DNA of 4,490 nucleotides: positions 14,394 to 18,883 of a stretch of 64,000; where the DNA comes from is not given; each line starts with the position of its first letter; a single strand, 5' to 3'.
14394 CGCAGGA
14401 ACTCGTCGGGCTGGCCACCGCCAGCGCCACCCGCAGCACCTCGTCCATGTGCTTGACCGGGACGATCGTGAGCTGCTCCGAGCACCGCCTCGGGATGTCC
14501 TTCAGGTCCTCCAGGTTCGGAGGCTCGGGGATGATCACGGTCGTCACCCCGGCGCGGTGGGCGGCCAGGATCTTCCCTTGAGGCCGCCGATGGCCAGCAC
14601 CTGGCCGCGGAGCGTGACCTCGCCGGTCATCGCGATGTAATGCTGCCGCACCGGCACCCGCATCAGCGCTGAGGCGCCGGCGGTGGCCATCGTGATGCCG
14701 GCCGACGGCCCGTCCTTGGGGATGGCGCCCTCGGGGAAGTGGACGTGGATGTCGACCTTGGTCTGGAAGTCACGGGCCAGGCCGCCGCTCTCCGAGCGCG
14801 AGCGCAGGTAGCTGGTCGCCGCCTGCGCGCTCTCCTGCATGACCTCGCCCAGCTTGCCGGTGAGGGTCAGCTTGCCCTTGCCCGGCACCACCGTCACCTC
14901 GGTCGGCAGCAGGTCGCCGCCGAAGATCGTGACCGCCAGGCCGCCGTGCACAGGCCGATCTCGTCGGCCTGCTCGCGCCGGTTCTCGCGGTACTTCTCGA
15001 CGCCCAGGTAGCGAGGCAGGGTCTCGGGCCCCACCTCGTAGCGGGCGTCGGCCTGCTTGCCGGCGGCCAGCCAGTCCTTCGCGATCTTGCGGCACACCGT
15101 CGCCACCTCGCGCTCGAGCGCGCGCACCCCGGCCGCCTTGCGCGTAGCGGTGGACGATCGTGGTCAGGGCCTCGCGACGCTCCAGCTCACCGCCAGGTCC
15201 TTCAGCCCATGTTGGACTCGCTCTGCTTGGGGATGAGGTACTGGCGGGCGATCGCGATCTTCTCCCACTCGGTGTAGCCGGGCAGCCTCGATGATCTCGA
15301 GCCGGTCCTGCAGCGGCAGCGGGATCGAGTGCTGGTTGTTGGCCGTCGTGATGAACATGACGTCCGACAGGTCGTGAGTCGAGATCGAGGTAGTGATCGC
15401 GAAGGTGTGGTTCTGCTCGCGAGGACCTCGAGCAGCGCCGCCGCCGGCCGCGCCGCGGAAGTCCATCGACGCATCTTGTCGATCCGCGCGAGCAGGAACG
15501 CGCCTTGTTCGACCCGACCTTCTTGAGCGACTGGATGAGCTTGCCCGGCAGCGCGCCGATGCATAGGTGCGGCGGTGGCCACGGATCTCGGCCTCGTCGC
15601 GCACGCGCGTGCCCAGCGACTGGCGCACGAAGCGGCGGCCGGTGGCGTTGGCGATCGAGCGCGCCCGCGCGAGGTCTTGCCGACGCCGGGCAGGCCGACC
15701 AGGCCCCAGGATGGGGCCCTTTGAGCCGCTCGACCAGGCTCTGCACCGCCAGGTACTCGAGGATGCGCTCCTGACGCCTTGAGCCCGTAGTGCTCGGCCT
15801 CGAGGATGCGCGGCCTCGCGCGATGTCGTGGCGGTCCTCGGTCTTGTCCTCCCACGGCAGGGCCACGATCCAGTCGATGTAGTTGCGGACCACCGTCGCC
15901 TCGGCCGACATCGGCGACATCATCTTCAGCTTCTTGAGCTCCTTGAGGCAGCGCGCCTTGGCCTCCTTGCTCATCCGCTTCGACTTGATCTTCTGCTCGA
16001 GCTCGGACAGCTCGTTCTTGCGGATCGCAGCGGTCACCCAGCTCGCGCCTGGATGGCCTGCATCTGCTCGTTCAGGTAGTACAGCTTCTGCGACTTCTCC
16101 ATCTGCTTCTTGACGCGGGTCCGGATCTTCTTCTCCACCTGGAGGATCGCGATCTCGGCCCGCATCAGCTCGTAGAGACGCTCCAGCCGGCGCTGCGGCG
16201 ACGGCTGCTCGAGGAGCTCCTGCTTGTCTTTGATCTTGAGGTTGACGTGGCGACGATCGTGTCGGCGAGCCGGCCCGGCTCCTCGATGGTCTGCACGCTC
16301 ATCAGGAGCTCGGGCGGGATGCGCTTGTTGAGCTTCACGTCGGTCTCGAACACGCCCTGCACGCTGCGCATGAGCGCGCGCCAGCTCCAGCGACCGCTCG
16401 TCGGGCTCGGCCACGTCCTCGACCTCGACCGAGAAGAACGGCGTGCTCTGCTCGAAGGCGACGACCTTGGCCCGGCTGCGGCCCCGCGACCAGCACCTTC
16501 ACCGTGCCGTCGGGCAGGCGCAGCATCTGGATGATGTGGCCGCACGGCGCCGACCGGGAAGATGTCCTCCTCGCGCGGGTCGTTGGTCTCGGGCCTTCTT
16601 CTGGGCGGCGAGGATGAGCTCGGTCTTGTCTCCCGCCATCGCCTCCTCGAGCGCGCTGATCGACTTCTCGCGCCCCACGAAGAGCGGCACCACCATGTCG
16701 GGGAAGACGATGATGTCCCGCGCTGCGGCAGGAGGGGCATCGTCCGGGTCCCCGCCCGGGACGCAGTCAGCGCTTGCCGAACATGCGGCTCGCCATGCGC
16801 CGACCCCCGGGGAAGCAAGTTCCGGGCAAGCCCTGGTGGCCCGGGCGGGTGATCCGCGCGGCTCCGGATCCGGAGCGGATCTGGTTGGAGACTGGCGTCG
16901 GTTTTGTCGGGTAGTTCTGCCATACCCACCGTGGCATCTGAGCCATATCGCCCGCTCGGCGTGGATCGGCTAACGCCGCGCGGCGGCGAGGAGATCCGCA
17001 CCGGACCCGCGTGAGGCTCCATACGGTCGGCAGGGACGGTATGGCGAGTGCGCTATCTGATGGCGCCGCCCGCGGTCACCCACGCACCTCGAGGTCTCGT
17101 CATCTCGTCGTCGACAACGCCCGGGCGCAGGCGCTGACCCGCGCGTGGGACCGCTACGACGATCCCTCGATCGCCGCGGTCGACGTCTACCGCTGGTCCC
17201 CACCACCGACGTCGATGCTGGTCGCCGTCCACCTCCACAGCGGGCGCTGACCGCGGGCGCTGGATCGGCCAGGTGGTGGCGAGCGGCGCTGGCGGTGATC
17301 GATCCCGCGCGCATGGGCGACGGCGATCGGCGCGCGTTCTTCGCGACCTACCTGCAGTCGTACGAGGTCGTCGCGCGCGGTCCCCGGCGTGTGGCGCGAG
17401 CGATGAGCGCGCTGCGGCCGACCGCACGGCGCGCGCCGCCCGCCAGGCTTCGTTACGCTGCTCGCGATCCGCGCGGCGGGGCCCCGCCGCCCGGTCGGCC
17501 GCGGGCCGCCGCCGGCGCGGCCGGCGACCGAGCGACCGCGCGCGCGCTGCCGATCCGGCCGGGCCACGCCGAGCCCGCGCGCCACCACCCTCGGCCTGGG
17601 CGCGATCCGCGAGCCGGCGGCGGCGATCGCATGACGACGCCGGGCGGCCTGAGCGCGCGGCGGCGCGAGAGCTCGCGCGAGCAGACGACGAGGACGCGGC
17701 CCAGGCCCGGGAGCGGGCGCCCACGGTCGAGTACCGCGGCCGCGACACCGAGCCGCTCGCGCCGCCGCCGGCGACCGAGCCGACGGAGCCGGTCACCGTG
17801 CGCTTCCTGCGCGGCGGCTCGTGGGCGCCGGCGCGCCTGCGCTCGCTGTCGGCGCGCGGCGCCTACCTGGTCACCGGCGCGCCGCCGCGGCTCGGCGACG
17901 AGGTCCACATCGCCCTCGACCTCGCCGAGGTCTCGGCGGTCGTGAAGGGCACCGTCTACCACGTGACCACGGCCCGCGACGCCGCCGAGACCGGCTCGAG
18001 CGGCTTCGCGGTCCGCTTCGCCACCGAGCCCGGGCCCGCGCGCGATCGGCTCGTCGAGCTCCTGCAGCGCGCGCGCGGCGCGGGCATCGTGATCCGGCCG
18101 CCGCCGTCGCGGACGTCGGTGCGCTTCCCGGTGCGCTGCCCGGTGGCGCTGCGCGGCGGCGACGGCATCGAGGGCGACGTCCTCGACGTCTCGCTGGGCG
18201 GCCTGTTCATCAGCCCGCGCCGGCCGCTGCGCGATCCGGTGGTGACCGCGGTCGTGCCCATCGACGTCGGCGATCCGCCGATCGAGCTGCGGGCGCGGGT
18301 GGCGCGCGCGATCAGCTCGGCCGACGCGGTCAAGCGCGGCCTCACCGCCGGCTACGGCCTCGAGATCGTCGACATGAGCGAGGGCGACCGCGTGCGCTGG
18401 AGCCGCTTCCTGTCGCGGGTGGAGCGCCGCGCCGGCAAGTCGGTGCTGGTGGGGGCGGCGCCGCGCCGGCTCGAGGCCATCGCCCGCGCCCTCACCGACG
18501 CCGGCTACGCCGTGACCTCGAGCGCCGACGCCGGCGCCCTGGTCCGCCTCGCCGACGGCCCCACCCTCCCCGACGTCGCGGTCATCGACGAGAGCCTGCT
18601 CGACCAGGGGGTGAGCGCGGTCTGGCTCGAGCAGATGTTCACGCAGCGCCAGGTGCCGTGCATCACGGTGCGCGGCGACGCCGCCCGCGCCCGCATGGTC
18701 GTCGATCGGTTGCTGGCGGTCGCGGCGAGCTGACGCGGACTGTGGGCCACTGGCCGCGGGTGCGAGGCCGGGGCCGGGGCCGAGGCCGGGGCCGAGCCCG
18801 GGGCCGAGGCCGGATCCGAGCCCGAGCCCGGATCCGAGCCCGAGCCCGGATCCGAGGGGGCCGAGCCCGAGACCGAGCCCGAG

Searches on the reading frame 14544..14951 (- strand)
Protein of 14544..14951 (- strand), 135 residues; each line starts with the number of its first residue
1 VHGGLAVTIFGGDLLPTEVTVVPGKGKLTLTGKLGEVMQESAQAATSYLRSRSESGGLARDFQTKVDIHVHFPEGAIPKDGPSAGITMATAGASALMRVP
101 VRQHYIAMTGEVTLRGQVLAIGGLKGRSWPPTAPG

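Call 62: search_protein_families(library=pfam, proteins=[window:14544-14951:-], max_evalue=0.01)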
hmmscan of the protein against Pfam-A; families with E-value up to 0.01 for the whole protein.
window:14544-14951:- (135 aa): 1 family
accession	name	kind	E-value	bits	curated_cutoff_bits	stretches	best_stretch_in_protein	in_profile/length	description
PF05362.19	Lon_C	-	1.2e-52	178.9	21.1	1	3-127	31-154/205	Lon protease (S16) C-terminal proteolytic domain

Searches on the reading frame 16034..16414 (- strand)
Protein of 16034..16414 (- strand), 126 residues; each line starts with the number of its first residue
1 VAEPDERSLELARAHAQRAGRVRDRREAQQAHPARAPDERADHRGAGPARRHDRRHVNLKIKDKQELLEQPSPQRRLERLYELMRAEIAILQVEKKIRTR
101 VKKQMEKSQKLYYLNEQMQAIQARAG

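Call 62: search_protein_families(library=pfam, proteins=[window:16034-16414:-], max_evalue=0.01)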
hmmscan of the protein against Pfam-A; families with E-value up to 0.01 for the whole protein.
window:16034-16414:- (126 aa): 1 family
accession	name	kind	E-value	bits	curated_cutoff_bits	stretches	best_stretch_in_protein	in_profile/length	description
PF02190.22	LON_substr_bdg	-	0.00011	22.6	28.7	1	56-85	170-199/200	ATP-dependent protease La (LON) substrate-binding domain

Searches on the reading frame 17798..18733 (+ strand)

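Call 53: search_protein_families(library=pfam, proteins=[window:17798-18733:+], max_evalue=0.001)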
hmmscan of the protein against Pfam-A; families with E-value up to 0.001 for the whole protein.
window:17798-18733:+ (311 aa): 1 family
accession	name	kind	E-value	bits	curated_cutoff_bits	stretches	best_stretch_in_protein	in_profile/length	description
PF07238.19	PilZ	-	1.9e-17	63.9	22.5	2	105-205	3-100/102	PilZ domain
